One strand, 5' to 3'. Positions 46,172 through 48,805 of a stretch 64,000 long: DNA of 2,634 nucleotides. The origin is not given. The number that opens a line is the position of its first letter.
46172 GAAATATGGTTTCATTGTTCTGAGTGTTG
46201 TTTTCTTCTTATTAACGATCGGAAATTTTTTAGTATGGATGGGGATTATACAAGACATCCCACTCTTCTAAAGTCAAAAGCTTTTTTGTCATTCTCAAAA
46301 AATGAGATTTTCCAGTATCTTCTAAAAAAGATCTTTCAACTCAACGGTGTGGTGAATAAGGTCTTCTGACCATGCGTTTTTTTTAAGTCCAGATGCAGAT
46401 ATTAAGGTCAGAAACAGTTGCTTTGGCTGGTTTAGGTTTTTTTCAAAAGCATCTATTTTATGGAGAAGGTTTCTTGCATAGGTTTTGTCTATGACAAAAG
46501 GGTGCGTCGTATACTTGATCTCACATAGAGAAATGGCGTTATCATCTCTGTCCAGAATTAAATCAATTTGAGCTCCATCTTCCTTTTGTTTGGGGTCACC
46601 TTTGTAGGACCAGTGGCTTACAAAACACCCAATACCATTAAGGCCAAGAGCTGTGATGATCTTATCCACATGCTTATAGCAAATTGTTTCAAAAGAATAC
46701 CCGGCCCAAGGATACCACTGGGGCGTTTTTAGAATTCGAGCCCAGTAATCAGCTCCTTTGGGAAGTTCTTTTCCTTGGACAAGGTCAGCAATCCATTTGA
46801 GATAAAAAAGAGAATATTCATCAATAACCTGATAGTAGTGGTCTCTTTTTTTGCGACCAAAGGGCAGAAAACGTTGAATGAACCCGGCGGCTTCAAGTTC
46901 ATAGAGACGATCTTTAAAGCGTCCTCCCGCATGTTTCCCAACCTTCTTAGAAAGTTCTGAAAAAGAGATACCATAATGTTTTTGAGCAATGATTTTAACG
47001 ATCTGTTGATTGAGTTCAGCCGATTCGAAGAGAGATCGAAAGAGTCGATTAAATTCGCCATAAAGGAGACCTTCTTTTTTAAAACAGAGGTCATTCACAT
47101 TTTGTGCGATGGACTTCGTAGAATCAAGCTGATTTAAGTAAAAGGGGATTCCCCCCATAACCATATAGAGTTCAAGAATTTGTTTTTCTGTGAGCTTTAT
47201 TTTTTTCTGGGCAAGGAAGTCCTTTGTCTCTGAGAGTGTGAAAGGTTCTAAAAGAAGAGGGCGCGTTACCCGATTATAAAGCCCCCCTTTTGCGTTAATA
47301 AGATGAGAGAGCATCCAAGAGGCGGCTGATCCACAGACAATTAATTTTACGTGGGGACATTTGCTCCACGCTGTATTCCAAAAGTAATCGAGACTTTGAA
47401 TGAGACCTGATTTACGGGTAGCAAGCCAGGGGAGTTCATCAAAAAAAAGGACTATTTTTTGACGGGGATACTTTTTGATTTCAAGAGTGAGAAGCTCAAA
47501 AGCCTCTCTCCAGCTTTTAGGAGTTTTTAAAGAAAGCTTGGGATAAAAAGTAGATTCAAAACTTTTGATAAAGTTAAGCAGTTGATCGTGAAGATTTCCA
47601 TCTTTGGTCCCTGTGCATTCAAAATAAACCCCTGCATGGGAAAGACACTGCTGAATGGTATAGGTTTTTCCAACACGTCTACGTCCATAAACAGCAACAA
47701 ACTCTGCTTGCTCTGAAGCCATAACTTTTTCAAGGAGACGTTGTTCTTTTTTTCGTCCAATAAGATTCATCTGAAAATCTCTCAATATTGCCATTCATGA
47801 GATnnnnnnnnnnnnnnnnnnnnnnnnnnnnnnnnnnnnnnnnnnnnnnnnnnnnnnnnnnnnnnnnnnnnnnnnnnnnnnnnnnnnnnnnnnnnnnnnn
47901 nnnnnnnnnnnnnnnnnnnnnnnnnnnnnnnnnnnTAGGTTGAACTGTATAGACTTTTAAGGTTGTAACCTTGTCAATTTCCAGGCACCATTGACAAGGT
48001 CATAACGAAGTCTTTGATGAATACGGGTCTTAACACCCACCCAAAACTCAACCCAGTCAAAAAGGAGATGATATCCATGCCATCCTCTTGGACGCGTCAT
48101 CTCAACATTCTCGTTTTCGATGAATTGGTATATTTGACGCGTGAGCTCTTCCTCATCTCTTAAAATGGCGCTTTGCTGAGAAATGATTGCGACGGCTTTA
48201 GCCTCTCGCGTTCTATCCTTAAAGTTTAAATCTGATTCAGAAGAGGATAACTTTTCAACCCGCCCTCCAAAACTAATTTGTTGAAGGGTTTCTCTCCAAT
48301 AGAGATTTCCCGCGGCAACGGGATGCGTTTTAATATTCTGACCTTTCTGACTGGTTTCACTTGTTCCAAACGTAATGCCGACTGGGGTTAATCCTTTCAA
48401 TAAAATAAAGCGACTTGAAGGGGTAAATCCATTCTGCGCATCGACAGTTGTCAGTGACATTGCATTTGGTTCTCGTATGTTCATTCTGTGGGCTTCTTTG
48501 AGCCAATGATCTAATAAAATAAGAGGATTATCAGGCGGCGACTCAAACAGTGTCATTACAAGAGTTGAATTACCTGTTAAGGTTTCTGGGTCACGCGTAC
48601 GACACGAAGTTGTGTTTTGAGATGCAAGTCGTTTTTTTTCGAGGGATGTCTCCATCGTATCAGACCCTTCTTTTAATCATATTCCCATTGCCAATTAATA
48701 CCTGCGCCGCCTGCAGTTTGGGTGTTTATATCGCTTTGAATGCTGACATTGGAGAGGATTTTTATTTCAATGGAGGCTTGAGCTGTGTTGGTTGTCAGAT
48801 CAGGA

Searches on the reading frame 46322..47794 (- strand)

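Call 14: search_protein_families(library=pfam, proteins=[window:46322-47794:-], max_evalue=0.001)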
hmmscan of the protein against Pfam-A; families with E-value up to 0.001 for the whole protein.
window:46322-47794:- (490 aa): 5 families
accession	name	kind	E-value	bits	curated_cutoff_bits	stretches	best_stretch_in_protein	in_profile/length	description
PF01637.24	ATPase_2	-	7.5e-17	62.3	33.2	1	14-223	4-225/225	ATPase domain predominantly from Archaea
PF13173.12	AAA_14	-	5.7e-06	26.8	27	1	31-169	3-111/129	AAA domain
PF14516.12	AAA_35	-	0.00033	20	27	1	149-273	169-293/331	AAA-like domain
PF13191.12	AAA_16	-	0.00048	21.1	32.6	0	11-133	2-153/167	AAA ATPase domain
PF13401.12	AAA_22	-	0.00051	20.8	27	0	29-156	4-123/130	AAA domain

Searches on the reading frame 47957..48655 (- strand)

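Call 14: search_protein_families(library=pfam, proteins=[window:47957-48655:-], max_evalue=0.001)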
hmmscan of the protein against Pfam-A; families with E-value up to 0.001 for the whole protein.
window:47957-48655:- (232 aa): 3 families
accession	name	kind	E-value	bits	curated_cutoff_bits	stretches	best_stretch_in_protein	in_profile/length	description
PF01243.27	PNPOx_N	-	4.1e-12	47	28.1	1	52-171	1-109/120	Pyridoxamine 5'-phosphate oxidase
PF10590.14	PNP_phzG_C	-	1e-10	41.8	27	1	192-232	1-42/42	Pyridoxine 5'-phosphate oxidase C-terminal dimerisation region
PF12766.13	Pyridox_oxase_2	-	0.00044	21.2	26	1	58-134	16-97/100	Pyridoxamine 5'-phosphate oxidase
